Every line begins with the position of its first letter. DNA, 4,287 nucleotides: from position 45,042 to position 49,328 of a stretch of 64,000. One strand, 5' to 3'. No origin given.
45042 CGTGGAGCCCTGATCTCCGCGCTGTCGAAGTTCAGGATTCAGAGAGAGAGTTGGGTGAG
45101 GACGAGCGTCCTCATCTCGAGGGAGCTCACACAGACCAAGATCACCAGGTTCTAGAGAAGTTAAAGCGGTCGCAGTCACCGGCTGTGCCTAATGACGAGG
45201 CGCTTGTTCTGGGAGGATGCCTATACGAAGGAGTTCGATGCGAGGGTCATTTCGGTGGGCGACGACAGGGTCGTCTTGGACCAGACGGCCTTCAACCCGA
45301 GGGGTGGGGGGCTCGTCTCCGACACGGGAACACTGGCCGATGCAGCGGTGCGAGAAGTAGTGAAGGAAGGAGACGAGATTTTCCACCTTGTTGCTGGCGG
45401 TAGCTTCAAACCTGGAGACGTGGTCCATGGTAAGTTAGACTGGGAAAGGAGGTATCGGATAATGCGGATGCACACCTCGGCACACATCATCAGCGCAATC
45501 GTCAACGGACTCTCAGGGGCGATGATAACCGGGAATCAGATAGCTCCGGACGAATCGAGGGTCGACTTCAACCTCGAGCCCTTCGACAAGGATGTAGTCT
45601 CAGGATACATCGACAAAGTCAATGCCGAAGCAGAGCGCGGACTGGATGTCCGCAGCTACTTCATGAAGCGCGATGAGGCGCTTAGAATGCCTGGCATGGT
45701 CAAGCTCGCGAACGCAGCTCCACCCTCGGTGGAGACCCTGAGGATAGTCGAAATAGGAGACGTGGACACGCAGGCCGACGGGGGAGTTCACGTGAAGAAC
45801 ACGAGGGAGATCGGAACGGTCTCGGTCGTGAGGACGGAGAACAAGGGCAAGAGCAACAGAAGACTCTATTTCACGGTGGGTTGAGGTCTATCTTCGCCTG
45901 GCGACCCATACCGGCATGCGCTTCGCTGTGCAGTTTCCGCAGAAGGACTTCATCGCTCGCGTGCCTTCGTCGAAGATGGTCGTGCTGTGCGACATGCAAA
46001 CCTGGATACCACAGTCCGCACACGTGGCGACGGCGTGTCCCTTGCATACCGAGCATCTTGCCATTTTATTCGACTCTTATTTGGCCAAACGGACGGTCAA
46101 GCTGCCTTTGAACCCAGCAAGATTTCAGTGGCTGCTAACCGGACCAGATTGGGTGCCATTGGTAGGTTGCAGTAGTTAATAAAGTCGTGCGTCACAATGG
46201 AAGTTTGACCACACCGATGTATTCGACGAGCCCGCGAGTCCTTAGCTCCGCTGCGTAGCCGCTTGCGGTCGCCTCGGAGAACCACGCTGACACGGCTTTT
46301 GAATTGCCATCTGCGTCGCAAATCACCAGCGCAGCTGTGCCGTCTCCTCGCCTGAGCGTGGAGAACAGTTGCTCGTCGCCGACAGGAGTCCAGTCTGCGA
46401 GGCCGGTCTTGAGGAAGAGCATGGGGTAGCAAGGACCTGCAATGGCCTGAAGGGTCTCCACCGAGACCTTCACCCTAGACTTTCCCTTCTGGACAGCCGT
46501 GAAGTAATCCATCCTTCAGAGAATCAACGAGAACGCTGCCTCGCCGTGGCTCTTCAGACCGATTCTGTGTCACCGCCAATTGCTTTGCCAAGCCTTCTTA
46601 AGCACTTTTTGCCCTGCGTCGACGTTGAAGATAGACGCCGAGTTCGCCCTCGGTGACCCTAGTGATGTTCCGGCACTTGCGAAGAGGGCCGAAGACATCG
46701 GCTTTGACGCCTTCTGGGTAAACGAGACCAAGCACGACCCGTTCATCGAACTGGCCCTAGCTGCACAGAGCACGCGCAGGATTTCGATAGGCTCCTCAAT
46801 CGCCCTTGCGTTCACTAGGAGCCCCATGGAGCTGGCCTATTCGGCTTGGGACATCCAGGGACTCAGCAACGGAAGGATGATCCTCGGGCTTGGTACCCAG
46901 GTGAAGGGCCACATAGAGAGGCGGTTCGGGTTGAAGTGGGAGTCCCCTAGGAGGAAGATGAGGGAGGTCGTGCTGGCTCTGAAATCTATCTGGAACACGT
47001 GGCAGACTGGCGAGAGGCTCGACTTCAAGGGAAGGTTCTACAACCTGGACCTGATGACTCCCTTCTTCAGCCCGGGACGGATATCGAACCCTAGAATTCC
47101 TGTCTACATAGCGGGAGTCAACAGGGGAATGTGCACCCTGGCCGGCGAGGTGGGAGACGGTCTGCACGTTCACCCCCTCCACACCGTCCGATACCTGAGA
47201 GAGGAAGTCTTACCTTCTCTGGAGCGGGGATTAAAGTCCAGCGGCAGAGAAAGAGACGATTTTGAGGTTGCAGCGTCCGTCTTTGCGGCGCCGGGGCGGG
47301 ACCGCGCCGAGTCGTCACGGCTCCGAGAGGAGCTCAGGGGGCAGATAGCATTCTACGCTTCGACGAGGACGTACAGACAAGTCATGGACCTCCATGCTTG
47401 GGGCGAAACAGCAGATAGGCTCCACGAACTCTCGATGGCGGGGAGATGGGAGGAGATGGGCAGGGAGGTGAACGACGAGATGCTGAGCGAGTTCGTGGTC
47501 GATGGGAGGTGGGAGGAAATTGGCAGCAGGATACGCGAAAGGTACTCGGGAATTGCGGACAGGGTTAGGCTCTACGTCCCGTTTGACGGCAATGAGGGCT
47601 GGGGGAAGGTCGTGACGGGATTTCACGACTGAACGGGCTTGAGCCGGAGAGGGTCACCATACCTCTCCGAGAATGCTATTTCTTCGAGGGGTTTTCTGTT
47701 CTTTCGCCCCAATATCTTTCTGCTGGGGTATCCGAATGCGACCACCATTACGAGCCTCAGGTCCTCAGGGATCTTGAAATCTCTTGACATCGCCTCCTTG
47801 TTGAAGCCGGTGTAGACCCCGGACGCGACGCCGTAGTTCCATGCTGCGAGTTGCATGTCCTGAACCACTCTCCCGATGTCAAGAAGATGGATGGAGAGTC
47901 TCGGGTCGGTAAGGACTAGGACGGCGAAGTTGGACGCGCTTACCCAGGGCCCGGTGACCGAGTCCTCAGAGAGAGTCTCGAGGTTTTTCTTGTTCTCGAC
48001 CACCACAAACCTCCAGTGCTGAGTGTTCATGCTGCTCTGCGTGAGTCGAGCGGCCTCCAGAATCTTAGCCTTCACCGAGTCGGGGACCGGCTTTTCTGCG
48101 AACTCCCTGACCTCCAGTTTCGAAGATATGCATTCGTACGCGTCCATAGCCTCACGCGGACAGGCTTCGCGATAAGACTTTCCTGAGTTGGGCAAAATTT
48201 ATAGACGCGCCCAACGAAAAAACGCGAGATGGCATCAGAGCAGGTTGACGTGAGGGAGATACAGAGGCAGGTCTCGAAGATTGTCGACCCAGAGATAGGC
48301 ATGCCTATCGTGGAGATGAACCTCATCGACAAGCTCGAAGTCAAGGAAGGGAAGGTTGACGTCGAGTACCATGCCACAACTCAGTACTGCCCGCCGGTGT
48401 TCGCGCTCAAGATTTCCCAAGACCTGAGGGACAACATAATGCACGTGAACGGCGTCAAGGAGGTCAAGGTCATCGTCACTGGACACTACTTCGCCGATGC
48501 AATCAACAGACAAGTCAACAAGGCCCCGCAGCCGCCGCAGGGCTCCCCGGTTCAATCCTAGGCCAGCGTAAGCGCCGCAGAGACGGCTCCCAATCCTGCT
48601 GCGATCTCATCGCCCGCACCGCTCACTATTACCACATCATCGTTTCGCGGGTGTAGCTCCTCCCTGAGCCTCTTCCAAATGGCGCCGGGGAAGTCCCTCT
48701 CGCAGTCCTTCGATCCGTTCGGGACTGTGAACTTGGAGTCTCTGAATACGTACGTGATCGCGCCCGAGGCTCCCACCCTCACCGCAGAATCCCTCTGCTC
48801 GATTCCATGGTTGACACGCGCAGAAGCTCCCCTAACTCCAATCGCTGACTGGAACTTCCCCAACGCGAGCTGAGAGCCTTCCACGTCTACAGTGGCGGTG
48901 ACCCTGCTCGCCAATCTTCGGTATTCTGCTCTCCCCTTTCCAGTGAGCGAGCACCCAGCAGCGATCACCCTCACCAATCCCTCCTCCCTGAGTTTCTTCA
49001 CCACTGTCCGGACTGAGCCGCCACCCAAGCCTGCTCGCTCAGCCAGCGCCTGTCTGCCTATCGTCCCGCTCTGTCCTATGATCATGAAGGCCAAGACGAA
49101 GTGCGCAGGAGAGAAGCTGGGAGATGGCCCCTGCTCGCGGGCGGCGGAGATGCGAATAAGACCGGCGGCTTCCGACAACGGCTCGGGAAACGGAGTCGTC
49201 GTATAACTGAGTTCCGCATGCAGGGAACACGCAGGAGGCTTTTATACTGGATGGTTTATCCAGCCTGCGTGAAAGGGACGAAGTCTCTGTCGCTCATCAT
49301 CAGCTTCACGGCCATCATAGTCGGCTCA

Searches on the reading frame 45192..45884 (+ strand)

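Call 45: search_protein_families(library=pfam, proteins=[window:45192-45884:+], max_evalue=0.001)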
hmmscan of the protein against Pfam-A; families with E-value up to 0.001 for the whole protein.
window:45192-45884:+ (230 aa): 2 families
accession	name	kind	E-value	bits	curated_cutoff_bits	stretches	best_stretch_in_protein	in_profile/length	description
PF07973.19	tRNA_SAD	-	3.1e-14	53.1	24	1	183-226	1-44/44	Threonyl and Alanyl tRNA synthetase second additional domain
PF01411.24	tRNA-synt_2c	-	3.1e-08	33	30.3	1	12-86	472-552/552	tRNA synthetases class II (A)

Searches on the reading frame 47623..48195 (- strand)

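Call 45: search_protein_families(library=pfam, proteins=[window:47623-48195:-], max_evalue=0.001)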
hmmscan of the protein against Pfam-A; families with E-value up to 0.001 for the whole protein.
window:47623-48195:- (190 aa): 2 families
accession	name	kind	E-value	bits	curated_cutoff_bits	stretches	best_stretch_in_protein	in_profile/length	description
PF00881.29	Nitroreductase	-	8.5e-20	72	23.5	2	29-79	7-57/167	Nitroreductase family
PF14512.11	TM1586_NiRdase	-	1.8e-13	51.1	27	1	19-174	2-149/215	Putative TM nitroreductase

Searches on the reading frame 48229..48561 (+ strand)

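Call 46: search_protein_families(library=pfam, proteins=[window:48229-48561:+], max_evalue=0.001)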
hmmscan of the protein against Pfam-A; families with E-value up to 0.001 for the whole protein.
window:48229-48561:+ (110 aa): 1 family
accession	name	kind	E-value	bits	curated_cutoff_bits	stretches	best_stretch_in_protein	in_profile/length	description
PF01883.24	FeS_assembly_P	-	1.1e-10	42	23.5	1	10-81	3-73/73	Iron-sulfur cluster assembly protein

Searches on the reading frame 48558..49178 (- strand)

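Call 45: search_protein_families(library=pfam, proteins=[window:48558-49178:-], max_evalue=0.001)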
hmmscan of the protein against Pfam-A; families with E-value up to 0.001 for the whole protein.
window:48558-49178:- (206 aa): 4 families
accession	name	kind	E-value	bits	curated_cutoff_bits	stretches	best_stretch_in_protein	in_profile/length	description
PF14544.11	DUF4443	-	3.1e-24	85.3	27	1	106-205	1-99/100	Domain of unknown function (DUF4443)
PF22167.2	PH0730-like_N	-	5.3e-07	30.1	30.2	1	39-83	15-59/60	PH0730-like, N-terminal domain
PF21715.3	CggR_N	-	1e-06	28.8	30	1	34-90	12-68/71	CggR N-terminal DNA binding domain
PF13412.12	HTH_24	-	0.00045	20.2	21.9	0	38-70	16-48/48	Winged helix-turn-helix DNA-binding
